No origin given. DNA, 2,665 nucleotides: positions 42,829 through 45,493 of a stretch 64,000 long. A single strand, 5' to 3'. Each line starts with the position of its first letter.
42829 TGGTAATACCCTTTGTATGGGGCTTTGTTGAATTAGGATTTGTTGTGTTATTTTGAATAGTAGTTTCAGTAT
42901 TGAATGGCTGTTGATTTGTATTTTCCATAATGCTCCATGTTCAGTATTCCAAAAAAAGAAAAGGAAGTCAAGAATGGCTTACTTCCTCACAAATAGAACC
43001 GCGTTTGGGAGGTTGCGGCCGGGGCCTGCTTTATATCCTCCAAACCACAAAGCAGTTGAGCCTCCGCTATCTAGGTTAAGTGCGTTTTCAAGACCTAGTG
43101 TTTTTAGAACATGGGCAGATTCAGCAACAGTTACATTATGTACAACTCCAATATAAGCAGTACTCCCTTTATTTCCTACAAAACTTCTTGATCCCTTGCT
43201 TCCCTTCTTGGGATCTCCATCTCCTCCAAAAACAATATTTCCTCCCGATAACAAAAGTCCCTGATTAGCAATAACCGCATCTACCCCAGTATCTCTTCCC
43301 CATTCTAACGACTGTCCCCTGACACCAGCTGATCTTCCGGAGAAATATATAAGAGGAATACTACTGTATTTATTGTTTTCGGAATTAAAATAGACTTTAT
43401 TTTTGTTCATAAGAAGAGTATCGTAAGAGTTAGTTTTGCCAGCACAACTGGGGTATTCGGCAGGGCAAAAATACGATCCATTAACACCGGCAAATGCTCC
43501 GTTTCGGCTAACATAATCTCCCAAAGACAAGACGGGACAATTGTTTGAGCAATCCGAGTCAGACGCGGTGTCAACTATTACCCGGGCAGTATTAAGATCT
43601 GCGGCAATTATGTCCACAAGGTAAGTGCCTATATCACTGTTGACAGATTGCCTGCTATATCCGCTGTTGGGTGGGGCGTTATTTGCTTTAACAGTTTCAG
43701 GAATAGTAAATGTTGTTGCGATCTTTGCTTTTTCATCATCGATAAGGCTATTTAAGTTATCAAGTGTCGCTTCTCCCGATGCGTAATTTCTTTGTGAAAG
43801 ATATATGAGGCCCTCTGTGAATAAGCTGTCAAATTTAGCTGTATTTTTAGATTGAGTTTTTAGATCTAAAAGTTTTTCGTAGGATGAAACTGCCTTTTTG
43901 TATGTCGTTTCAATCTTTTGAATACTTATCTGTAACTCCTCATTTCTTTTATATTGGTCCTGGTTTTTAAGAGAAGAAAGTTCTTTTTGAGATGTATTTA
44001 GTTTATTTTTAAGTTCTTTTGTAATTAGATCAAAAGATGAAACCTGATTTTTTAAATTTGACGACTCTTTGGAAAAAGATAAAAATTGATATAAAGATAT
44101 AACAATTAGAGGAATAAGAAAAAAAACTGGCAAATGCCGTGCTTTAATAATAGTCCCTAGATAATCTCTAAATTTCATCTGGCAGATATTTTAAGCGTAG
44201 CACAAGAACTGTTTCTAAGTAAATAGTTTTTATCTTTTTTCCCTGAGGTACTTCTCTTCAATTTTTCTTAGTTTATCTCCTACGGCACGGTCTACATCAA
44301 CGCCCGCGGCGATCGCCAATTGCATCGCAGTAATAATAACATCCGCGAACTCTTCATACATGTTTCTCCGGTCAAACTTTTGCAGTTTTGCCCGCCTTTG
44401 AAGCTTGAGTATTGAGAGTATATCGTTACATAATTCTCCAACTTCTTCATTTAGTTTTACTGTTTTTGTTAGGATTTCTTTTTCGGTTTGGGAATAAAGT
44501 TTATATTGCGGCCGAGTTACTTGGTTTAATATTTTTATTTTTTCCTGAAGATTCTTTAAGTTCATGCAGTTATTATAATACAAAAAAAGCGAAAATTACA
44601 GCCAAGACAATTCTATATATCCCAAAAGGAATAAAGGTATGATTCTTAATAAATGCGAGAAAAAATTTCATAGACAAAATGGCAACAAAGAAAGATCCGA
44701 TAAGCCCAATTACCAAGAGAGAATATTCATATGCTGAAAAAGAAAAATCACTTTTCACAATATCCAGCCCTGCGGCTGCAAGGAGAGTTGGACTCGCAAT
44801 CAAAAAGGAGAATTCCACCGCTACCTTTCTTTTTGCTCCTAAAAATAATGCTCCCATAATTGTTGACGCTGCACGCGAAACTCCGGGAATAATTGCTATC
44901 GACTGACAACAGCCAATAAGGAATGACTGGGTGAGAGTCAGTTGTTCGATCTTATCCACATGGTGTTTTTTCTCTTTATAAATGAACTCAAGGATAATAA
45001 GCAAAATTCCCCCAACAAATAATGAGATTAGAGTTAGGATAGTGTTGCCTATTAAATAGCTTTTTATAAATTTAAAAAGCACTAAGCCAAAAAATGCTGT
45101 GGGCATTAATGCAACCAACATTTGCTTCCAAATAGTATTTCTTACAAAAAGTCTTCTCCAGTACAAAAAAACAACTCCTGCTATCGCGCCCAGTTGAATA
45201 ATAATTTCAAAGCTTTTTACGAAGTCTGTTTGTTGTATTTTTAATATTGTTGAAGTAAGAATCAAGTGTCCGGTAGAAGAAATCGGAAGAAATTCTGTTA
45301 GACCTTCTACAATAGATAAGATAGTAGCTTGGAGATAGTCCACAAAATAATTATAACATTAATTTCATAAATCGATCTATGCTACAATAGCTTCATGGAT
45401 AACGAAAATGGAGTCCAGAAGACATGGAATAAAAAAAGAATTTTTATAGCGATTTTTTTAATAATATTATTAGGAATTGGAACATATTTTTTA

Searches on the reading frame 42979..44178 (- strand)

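Call 61: search_protein_families(library=pfam, proteins=[window:42979-44178:-], max_evalue=0.001)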
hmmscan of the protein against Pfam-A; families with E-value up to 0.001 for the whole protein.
window:42979-44178:- (399 aa): 1 family
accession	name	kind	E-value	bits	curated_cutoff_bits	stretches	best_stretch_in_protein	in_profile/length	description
PF09992.14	NAGPA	-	1.2e-13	52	25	1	227-396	2-168/169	Phosphodiester glycosidase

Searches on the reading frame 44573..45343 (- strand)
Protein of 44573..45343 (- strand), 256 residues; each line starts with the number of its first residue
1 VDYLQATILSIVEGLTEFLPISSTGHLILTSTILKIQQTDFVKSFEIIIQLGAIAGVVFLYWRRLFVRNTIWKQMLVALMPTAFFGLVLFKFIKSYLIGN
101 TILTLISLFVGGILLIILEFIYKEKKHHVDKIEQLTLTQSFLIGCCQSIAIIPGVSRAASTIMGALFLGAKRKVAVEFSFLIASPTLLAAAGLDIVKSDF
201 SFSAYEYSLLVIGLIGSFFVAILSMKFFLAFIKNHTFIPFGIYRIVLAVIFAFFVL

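Call 61: search_protein_families(library=pfam, proteins=[window:44573-45343:-], max_evalue=0.001)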
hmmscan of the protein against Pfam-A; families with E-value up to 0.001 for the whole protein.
window:44573-45343:- (256 aa): 1 family
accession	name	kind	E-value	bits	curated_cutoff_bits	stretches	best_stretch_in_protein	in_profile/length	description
PF02673.24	BacA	-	3.6e-67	227.2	33.4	1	6-250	1-257/257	Bacitracin resistance protein BacA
